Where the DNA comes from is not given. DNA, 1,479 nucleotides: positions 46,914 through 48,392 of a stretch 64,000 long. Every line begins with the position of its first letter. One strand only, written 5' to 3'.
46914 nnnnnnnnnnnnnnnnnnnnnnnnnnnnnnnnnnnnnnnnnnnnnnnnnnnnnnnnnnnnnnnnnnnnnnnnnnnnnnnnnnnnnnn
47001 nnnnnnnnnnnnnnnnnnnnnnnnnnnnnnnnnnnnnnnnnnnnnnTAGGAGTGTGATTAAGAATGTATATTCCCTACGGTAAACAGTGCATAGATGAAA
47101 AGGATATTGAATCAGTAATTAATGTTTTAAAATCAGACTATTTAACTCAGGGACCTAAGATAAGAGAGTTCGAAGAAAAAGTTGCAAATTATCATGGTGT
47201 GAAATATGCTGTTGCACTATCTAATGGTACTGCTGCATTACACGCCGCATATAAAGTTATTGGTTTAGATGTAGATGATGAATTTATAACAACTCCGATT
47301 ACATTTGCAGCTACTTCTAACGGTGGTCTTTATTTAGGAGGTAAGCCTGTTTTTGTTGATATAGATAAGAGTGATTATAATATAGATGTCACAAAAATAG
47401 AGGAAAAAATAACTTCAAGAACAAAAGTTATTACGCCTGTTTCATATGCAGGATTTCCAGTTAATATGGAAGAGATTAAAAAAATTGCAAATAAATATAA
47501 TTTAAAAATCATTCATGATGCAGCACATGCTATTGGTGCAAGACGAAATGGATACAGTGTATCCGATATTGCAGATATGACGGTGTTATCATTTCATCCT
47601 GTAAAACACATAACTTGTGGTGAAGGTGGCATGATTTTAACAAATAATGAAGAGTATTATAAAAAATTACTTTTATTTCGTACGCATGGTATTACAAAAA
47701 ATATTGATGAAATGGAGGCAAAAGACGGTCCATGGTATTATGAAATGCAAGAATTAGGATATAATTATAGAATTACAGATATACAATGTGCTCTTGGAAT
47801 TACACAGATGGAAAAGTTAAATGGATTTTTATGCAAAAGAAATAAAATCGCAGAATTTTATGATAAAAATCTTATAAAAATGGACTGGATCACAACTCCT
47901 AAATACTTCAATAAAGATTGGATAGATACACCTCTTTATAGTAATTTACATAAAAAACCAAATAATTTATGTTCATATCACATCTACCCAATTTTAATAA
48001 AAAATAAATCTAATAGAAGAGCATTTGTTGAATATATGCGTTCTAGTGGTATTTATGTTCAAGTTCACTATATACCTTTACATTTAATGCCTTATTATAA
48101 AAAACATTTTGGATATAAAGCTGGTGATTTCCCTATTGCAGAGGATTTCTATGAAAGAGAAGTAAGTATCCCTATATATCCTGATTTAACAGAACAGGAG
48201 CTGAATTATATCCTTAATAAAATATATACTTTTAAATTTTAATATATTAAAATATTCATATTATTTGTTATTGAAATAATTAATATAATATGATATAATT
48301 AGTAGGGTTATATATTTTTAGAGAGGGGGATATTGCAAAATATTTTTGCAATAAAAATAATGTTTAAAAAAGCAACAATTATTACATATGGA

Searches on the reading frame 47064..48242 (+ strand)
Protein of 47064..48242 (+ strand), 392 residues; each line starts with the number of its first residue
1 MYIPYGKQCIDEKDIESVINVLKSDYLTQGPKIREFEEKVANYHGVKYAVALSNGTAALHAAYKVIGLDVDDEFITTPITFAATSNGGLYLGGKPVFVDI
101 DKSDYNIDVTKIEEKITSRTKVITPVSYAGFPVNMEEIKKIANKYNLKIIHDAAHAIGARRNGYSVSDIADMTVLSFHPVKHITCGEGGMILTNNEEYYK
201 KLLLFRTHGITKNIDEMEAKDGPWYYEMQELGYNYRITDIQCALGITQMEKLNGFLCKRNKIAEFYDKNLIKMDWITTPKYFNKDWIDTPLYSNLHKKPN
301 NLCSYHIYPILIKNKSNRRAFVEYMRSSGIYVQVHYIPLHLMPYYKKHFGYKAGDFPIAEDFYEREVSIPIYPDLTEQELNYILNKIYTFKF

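Call 39: find_encoding_contigs(protein=window:47064-48242:+, flank=10000, max_places=10)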
Protein window:47064-48242:+ (392 aa): 16 contigs read that carry it; 10 places shown.
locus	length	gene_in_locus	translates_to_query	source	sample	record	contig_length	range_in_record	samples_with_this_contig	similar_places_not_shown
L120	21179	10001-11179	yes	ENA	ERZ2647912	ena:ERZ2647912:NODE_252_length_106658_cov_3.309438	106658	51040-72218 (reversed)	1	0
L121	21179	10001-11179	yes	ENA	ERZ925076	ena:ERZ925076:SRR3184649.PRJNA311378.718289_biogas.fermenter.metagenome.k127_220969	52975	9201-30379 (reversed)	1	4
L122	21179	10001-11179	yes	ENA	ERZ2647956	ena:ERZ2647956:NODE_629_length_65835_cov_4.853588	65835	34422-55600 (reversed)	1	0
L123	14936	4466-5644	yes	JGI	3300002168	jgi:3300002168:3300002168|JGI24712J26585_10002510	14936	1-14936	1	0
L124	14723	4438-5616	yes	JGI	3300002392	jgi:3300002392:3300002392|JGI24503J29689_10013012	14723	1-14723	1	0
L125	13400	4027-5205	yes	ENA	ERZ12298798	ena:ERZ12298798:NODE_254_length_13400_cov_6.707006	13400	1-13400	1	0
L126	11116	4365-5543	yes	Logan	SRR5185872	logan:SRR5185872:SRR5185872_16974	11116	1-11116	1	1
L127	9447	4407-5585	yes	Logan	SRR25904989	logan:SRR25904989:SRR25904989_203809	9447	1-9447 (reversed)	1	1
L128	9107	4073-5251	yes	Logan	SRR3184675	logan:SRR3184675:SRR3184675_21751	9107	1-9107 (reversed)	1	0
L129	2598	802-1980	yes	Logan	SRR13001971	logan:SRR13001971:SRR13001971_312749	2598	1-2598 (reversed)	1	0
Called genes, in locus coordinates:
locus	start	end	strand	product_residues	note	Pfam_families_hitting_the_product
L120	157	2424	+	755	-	PF00912:Transgly, PF00905:Transpeptidase, PF06832:BiPBP_C (weak)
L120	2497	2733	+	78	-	-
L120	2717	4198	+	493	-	PF00015:MCPsignal, PF01814:Hemerythrin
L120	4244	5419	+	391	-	PF01134:GIDA (faint), PF01262:AlaDh_PNT_C (faint), PF03486:HI0933_like (faint), PF07992:Pyr_redox_2, PF13738:Pyr_redox_3, PF00070:Pyr_redox, PF18267:Rubredoxin_C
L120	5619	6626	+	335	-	PF01073:3Beta_HSD, PF01370:Epimerase, PF02719:Polysacc_synt_2, PF04321:RmlD_sub_bind (weak), PF07993:NAD_binding_4, PF08659:KR (faint), PF13460:NAD_binding_10, PF16363:GDP_Man_Dehyd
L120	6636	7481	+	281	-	PF02348:CTP_transf_3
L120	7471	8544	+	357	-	-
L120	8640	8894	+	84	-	-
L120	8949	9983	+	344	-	PF03102:NeuB, PF08666:SAF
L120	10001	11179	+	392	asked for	PF00155:Aminotran_1_2, PF01041:DegT_DnrJ_EryC1, PF01212:Beta_elim_lyase (weak)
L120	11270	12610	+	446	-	PF00919:UPF0004, PF04055:Radical_SAM, PF01938:TRAM, PF18693:TRAM_2 (faint)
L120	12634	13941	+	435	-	PF00128:Alpha-amylase (weak), PF14701:hDGE_amylase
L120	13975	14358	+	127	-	PF00072:Response_reg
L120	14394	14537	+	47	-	PF07498:Rho_N (weak)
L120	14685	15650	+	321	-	PF00006:ATP-synt_ab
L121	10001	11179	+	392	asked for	PF00155:Aminotran_1_2, PF01041:DegT_DnrJ_EryC1, PF01212:Beta_elim_lyase (weak)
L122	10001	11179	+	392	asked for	PF00155:Aminotran_1_2, PF01041:DegT_DnrJ_EryC1, PF01212:Beta_elim_lyase (weak)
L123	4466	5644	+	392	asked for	PF00155:Aminotran_1_2, PF01041:DegT_DnrJ_EryC1, PF01212:Beta_elim_lyase (weak)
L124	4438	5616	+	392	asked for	PF00155:Aminotran_1_2, PF01041:DegT_DnrJ_EryC1, PF01212:Beta_elim_lyase (weak)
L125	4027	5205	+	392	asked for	PF00155:Aminotran_1_2, PF01041:DegT_DnrJ_EryC1, PF01212:Beta_elim_lyase (weak)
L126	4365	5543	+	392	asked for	PF00155:Aminotran_1_2, PF01041:DegT_DnrJ_EryC1, PF01212:Beta_elim_lyase (weak)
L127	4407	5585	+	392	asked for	PF00155:Aminotran_1_2, PF01041:DegT_DnrJ_EryC1, PF01212:Beta_elim_lyase (weak)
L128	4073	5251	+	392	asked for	PF00155:Aminotran_1_2, PF01041:DegT_DnrJ_EryC1, PF01212:Beta_elim_lyase (weak)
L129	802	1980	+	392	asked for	PF00155:Aminotran_1_2, PF01041:DegT_DnrJ_EryC1, PF01212:Beta_elim_lyase (weak)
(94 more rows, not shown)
